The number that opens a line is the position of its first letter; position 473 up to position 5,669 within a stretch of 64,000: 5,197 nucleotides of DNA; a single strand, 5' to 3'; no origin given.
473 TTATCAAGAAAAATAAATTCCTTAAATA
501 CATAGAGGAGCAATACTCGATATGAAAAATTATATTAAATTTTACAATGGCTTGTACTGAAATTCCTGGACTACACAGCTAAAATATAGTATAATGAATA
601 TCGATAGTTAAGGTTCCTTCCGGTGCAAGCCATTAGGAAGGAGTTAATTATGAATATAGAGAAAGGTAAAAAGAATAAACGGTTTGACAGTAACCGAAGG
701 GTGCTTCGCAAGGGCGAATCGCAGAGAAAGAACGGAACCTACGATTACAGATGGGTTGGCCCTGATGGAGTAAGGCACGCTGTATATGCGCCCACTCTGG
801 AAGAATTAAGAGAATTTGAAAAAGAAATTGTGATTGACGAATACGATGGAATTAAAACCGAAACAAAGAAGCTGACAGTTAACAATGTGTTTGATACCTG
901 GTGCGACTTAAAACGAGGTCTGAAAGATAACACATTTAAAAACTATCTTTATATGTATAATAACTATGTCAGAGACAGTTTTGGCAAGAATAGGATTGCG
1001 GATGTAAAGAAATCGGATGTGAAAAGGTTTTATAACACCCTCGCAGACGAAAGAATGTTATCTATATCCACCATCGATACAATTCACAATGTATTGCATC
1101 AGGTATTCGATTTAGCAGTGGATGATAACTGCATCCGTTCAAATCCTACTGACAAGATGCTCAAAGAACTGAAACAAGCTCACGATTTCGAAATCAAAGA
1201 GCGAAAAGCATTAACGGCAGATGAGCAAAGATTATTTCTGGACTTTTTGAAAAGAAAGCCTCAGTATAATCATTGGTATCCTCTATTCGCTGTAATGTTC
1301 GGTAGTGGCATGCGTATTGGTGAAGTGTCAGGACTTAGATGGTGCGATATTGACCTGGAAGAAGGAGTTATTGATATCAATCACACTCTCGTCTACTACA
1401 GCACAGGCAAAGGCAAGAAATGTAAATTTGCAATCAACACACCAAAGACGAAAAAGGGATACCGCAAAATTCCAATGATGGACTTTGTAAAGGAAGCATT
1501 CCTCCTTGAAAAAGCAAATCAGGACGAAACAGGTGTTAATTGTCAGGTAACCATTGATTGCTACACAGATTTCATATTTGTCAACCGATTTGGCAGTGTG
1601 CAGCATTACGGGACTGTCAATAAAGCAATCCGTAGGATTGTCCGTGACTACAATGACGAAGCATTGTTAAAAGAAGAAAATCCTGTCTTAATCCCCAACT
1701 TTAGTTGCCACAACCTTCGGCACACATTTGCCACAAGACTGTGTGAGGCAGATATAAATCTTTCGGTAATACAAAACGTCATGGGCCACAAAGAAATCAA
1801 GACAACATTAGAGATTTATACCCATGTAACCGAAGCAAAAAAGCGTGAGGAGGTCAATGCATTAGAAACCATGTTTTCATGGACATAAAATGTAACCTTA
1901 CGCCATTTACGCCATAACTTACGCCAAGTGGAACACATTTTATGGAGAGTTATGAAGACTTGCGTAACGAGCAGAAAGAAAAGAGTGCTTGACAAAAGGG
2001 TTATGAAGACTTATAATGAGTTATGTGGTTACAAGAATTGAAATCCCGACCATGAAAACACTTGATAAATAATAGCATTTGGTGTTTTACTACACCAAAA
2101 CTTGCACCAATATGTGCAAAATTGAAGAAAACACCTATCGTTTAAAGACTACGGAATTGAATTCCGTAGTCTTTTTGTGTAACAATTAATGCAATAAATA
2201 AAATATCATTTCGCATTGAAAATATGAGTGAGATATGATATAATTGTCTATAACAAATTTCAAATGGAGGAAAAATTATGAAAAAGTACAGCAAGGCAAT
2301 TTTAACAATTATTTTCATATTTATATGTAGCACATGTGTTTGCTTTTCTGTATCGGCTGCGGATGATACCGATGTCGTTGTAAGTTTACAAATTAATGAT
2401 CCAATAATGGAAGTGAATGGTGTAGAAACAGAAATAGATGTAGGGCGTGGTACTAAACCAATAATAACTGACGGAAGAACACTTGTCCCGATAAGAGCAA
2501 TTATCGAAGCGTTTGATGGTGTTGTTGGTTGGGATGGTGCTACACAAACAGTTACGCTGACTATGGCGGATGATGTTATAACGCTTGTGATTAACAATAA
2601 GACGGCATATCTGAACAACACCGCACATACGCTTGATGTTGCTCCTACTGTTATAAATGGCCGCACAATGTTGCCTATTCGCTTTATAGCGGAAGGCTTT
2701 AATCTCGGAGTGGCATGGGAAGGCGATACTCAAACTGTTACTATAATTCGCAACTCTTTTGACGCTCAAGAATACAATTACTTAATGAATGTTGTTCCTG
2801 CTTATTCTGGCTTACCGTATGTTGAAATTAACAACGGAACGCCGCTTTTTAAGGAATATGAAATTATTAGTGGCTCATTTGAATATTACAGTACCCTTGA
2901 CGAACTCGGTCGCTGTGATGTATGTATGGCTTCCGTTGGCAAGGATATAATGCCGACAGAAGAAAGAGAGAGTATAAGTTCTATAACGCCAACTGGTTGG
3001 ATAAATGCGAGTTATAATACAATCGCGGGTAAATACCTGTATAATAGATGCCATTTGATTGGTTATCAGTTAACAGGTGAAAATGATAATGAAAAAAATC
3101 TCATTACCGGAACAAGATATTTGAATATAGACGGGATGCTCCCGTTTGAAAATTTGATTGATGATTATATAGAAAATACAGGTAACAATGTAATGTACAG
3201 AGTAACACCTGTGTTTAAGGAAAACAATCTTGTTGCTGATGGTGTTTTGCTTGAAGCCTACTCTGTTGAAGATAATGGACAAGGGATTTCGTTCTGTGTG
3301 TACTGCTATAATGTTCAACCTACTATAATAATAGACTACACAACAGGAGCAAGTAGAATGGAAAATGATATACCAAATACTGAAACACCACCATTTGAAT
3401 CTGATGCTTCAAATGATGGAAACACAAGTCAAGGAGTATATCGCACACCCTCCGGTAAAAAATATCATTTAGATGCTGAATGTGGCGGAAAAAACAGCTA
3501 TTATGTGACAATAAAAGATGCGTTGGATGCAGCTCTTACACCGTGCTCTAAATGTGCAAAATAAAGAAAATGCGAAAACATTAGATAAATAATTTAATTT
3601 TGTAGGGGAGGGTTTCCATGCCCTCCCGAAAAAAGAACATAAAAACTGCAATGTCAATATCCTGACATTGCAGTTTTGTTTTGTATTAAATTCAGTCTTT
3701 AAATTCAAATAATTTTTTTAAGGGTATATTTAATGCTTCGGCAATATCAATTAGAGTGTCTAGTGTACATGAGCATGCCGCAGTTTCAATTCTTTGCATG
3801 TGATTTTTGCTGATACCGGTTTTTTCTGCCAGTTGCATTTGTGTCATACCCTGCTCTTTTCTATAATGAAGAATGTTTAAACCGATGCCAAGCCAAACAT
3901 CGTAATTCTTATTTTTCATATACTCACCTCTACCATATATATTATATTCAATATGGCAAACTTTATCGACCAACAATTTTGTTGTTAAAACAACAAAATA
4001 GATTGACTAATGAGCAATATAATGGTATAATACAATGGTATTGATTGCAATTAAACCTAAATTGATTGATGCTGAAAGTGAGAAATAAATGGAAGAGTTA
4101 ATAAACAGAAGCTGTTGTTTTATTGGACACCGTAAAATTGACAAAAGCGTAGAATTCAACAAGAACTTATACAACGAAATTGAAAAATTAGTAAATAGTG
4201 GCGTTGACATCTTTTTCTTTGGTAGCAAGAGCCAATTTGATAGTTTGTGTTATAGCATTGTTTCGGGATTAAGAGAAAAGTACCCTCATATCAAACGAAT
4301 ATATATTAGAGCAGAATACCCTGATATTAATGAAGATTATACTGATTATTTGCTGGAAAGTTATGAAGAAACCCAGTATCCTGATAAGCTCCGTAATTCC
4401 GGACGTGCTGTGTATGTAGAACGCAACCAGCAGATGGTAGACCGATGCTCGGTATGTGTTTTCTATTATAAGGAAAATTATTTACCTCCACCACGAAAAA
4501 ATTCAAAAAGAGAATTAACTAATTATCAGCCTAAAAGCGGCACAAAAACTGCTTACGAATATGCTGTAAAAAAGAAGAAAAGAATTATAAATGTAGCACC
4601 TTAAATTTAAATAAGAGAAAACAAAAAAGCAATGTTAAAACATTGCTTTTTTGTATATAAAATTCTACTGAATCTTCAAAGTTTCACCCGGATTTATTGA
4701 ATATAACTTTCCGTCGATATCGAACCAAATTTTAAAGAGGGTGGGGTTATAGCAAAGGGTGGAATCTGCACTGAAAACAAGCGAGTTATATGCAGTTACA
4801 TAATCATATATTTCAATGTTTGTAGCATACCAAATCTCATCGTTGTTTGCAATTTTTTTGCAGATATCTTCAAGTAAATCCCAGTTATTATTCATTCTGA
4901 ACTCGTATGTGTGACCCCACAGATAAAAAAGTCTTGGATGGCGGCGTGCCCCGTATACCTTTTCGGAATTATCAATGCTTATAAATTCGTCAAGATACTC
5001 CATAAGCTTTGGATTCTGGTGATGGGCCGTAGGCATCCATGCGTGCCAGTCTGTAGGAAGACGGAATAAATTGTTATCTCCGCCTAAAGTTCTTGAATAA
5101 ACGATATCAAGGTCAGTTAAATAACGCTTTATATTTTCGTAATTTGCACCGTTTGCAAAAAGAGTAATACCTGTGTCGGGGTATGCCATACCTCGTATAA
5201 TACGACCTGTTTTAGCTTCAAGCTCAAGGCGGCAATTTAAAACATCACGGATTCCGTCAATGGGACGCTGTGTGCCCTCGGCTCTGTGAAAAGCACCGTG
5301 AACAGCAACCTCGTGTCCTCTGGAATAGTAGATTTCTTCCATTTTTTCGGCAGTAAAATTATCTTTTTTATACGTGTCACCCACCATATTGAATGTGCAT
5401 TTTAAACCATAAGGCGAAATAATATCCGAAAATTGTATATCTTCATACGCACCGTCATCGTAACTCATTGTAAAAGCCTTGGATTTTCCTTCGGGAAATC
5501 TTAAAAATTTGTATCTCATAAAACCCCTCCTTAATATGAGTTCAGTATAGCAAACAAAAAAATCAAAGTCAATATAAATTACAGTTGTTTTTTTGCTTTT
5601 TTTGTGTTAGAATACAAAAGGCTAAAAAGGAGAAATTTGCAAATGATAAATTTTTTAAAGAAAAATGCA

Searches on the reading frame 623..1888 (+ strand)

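Call 52: search_protein_families(library=pfam, proteins=[window:623-1888:+], max_evalue=0.00001)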
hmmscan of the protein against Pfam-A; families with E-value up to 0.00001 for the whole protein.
window:623-1888:+ (421 aa): 4 families
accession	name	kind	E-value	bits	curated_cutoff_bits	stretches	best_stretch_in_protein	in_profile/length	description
PF00589.27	Phage_integrase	-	4.4e-30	105.1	27.1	1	196-404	2-170/172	Phage integrase family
PF02920.21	Integrase_DNA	-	8.7e-15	54.9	27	1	17-71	2-68/70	DNA binding domain of tn916 integrase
PF13495.12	Phage_int_SAM_4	-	1.4e-07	32.3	27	1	98-168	12-81/85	Phage integrase, N-terminal SAM-like domain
PF14659.12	Phage_int_SAM_3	-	2.3e-07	31.4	22.6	1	86-140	2-57/58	Phage integrase, N-terminal SAM-like domain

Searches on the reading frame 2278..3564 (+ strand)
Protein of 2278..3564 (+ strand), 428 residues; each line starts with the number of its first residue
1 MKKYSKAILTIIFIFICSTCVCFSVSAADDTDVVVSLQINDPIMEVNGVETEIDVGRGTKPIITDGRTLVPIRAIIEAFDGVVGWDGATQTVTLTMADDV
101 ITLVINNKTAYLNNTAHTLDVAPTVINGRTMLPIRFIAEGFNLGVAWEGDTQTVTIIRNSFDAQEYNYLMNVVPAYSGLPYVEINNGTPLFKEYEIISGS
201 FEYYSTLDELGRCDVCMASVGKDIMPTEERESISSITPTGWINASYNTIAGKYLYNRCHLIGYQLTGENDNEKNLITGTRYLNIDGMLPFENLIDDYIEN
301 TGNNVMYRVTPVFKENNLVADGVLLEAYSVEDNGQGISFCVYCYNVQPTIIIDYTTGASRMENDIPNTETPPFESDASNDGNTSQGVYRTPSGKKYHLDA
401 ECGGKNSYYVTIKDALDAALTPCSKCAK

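Call 52: search_protein_families(library=pfam, proteins=[window:2278-3564:+], max_evalue=0.00001)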
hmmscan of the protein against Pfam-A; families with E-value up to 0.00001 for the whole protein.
window:2278-3564:+ (428 aa): 2 families
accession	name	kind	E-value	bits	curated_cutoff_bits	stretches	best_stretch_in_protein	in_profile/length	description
PF07833.16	Cu_amine_oxidN1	-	3e-34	117.6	24.2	1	59-156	11-108/108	Copper amine oxidase N-terminal domain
PF13930.12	Endonuclea_NS_2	-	4.6e-22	79.1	27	1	199-327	9-128/132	DNA/RNA non-specific endonuclease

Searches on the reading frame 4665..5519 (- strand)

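Call 52: search_protein_families(library=pfam, proteins=[window:4665-5519:-], max_evalue=0.00001)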
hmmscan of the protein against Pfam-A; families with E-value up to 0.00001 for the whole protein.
window:4665-5519:- (284 aa): 1 family
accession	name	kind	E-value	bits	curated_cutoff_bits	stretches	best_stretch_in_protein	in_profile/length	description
PF01522.26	Polysacc_deac_1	-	2.5e-07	31.1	23.1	1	12-115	5-105/124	Polysaccharide deacetylase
